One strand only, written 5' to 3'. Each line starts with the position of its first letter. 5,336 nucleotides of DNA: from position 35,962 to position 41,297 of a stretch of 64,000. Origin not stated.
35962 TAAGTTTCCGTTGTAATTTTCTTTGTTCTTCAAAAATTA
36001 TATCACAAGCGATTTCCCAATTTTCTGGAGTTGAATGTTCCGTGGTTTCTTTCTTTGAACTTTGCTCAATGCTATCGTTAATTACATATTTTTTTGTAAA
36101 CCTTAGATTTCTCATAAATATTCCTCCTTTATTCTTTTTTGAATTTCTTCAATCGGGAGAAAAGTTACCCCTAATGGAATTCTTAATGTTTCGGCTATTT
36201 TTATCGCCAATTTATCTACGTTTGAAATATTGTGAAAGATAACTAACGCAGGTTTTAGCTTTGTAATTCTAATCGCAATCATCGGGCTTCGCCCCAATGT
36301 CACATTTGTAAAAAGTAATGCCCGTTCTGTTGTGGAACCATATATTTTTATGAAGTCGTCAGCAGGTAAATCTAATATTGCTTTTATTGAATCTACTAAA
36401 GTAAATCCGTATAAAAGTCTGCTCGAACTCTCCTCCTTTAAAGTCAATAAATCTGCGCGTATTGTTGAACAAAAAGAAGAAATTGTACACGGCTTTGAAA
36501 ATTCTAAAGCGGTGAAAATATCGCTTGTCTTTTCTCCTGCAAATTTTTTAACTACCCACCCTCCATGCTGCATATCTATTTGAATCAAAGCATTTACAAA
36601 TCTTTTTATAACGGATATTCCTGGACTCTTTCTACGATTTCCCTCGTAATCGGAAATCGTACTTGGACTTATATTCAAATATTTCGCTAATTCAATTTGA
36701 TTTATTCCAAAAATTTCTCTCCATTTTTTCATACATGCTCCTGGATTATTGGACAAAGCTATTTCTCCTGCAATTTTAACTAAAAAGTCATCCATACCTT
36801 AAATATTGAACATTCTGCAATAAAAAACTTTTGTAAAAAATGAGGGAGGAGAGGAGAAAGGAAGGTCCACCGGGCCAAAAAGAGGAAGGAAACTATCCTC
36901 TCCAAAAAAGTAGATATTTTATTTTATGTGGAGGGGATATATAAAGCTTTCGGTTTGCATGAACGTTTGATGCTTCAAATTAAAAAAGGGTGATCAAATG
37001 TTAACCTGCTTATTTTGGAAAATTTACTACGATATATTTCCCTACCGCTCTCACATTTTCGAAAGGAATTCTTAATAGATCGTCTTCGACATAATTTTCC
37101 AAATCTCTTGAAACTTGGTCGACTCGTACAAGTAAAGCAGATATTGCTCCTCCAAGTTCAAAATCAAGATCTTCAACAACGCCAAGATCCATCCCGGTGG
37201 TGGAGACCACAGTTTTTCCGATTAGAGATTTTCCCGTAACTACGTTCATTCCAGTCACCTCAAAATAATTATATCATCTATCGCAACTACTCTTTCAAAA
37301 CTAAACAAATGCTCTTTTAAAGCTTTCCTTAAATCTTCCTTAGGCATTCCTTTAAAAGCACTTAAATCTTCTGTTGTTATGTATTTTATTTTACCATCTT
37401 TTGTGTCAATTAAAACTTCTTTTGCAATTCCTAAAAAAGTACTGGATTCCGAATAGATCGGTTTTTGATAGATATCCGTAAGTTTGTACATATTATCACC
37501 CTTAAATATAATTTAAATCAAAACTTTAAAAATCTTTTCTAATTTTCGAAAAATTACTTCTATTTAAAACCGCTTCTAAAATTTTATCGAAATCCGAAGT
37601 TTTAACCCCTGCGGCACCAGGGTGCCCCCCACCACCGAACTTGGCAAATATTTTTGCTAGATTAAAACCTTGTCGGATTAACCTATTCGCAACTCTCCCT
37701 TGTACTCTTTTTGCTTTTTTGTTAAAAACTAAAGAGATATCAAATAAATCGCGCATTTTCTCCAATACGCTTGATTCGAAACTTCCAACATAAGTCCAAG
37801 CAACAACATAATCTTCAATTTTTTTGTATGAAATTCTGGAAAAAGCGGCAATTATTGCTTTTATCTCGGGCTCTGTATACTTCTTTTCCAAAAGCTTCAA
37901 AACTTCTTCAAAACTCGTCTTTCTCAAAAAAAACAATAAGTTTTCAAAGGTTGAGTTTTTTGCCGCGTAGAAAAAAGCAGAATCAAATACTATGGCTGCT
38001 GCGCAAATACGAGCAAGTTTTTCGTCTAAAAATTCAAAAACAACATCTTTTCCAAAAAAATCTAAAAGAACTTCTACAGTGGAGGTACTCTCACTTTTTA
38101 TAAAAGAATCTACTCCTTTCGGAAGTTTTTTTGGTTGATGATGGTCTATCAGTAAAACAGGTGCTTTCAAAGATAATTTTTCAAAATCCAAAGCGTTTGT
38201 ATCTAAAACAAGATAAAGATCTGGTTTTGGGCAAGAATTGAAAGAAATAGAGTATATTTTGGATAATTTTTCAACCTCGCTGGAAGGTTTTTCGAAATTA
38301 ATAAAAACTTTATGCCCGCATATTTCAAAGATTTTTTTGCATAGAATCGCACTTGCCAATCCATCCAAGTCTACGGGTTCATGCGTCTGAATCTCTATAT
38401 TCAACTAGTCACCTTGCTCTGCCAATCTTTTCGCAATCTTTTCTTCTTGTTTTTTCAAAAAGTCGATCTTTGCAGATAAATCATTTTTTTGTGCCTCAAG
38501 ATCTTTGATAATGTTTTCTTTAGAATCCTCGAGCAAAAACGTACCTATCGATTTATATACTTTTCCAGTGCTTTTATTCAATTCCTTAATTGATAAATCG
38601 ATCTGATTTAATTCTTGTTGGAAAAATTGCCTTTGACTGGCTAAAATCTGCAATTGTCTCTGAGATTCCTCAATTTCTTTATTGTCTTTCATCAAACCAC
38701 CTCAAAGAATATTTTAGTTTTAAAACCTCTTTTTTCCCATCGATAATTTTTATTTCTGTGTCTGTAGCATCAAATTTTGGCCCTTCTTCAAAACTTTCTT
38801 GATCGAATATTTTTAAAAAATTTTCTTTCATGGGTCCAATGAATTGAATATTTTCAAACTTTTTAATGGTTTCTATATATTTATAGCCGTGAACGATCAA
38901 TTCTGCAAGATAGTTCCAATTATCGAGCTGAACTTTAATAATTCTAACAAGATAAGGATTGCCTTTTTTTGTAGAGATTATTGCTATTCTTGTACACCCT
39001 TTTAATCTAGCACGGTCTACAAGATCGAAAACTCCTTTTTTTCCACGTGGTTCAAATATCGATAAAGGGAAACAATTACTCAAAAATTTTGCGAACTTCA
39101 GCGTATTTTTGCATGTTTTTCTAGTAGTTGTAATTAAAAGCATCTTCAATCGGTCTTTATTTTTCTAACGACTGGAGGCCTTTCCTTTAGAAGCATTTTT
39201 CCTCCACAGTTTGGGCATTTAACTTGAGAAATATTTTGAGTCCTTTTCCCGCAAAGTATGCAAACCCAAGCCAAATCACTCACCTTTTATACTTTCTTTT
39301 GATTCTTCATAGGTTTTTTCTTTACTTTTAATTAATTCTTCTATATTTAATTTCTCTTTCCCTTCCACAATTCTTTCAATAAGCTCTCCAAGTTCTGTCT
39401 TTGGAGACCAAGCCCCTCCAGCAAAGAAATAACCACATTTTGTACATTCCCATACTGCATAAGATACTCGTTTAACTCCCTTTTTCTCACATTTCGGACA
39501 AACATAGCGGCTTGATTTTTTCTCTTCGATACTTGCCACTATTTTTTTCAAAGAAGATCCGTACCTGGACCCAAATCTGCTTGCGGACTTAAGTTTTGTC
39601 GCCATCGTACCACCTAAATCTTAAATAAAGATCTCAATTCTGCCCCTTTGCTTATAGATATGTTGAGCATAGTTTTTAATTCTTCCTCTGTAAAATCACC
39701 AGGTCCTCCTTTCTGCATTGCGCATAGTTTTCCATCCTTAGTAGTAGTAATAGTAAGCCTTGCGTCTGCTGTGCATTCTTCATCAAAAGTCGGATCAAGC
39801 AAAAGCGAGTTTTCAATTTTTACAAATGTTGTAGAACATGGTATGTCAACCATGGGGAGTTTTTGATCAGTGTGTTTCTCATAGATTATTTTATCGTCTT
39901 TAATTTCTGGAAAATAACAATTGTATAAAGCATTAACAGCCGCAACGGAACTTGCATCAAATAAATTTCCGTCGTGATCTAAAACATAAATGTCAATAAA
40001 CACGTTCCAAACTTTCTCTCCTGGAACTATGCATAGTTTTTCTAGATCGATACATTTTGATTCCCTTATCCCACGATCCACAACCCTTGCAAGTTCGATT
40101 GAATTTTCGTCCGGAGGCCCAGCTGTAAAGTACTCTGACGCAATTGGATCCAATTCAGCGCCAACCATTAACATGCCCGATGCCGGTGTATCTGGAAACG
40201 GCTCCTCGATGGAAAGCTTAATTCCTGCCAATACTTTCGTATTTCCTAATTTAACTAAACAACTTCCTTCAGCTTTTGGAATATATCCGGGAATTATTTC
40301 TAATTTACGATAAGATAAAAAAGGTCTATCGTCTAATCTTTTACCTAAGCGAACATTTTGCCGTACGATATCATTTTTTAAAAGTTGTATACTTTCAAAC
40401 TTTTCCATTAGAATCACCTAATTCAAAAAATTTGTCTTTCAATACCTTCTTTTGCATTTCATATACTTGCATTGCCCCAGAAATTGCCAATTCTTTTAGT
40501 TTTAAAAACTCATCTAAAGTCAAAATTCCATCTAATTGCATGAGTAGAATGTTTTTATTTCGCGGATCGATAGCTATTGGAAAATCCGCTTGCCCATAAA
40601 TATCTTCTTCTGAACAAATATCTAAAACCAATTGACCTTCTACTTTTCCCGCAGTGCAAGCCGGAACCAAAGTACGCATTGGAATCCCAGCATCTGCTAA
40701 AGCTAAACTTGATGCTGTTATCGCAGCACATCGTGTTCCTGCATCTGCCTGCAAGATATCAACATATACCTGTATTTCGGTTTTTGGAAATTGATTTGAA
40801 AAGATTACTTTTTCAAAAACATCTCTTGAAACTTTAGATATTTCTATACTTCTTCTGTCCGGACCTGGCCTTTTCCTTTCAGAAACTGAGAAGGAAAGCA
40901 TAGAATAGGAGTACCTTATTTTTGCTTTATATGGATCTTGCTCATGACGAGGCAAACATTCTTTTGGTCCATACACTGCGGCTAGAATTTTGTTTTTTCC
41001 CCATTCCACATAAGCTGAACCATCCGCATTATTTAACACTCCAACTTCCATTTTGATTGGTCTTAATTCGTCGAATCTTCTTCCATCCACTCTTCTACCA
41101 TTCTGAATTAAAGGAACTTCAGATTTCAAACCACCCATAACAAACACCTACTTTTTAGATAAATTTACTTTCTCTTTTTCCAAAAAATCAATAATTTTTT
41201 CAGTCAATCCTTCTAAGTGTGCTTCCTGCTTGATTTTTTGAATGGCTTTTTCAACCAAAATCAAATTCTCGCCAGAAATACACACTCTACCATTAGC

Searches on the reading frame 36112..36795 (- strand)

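Call 52: search_protein_families(library=pfam, proteins=[window:36112-36795:-], max_evalue=0.001)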
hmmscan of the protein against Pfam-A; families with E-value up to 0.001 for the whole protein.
window:36112-36795:- (227 aa): 3 families
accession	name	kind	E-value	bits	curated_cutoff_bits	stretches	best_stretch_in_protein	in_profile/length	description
PF01381.28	HTH_3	-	1.2e-09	38.4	23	1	22-70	1-48/55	Helix-turn-helix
PF12844.13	HTH_19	-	1.7e-05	25.1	30.2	1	23-68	5-49/64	Helix-turn-helix domain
PF13560.12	HTH_31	-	0.00091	19.9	27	0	19-70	3-54/64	Helix-turn-helix domain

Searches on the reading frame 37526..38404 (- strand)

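Call 52: search_protein_families(library=pfam, proteins=[window:37526-38404:-], max_evalue=0.001)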
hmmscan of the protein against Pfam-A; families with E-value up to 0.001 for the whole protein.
window:37526-38404:- (292 aa): 2 families
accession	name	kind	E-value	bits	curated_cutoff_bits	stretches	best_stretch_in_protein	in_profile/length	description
PF01368.27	DHH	-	3.6e-10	40.6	28.1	1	3-138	2-125/125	DHH family, N-terminal domain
PF02272.25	DHHA1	-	4.3e-05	24.4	25.9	1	225-279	35-96/102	DHHA1 domain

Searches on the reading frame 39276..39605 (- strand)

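Call 52: search_protein_families(library=pfam, proteins=[window:39276-39605:-], max_evalue=0.001)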
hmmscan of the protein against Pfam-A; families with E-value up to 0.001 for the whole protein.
window:39276-39605:- (109 aa): 2 families
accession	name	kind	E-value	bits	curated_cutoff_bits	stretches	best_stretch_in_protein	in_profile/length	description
PF01780.25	Ribosomal_L37ae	-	7.6e-28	96.9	21.9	1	3-81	3-81/85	Ribosomal L37ae protein family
PF04981.18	NMD3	-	0.0007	19.6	24.9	1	31-96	11-83/243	NMD3 family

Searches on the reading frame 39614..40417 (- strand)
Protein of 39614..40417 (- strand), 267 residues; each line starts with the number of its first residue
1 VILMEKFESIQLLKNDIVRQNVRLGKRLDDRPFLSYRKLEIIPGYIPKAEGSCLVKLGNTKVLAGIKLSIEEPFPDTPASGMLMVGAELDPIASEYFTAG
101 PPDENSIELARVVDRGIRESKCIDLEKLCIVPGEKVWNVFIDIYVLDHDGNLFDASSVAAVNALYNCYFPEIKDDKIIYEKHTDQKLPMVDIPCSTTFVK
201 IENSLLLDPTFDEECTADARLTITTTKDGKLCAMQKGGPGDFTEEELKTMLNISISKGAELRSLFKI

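Call 52: search_protein_families(library=pfam, proteins=[window:39614-40417:-], max_evalue=0.001)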
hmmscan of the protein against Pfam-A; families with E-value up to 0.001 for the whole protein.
window:39614-40417:- (267 aa): 2 families
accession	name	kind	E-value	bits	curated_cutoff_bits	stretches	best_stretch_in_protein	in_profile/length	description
PF01138.27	RNase_PH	-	4.3e-33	114.9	25.5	1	36-168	2-128/130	3' exoribonuclease family, domain 1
PF03725.20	RNase_PH_C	-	5.6e-18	65.1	20.8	1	191-255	1-65/67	3' exoribonuclease family, domain 2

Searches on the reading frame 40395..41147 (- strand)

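Call 86: search_protein_families(library=pfam, proteins=[window:40395-41147:-], max_evalue=0.00001)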
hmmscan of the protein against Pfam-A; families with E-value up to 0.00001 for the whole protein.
window:40395-41147:- (250 aa): 2 families
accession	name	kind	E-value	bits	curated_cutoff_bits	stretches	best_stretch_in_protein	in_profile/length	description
PF01138.27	RNase_PH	-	3.3e-35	121.8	25.5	1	27-156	1-130/130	3' exoribonuclease family, domain 1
PF03725.20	RNase_PH_C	-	7.4e-13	48.7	20.8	1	161-223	3-66/67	3' exoribonuclease family, domain 2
